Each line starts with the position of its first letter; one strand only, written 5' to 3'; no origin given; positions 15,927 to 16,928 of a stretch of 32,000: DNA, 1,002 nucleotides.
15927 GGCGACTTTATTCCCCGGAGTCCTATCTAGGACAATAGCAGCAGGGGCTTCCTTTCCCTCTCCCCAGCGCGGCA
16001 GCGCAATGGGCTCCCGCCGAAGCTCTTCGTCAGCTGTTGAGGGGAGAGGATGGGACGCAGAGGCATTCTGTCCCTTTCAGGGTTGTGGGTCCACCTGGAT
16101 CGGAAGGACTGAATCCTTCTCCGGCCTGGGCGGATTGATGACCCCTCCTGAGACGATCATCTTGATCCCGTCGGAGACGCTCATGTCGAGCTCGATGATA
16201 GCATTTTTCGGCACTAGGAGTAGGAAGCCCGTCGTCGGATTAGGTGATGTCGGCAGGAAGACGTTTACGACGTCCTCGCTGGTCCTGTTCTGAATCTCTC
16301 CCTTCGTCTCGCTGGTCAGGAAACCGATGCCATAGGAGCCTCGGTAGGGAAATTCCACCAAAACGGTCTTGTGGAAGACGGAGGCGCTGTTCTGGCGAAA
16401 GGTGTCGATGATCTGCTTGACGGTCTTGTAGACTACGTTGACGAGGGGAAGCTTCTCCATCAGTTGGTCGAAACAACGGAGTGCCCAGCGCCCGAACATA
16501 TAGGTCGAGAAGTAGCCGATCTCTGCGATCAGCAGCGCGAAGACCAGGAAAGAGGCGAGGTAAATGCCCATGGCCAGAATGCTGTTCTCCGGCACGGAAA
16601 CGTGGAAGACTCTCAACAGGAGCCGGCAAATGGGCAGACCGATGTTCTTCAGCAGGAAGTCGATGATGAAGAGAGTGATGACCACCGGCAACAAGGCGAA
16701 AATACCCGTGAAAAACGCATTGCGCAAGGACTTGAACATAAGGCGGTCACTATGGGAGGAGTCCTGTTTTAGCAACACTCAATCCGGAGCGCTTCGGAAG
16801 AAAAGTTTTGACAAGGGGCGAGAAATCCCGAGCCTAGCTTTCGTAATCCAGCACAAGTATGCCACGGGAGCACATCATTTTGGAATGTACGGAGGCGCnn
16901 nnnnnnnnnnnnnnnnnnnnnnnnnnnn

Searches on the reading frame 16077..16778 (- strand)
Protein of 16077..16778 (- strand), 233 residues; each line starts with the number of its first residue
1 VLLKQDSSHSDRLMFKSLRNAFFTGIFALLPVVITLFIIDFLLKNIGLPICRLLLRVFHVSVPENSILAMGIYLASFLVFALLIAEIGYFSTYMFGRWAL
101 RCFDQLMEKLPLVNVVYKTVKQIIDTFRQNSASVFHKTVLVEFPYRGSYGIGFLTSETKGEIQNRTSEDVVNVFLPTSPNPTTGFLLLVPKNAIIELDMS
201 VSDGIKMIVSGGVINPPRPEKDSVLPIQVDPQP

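Call 7: search_protein_families(library=pfam, proteins=[window:16077-16778:-])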
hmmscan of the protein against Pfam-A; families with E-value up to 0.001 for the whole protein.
window:16077-16778:- (233 aa): 1 family
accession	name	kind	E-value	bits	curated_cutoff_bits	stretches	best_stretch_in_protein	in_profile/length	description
PF04367.18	DUF502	-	2.8e-32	111.2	23.8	1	78-183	1-107/107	Protein of unknown function (DUF502)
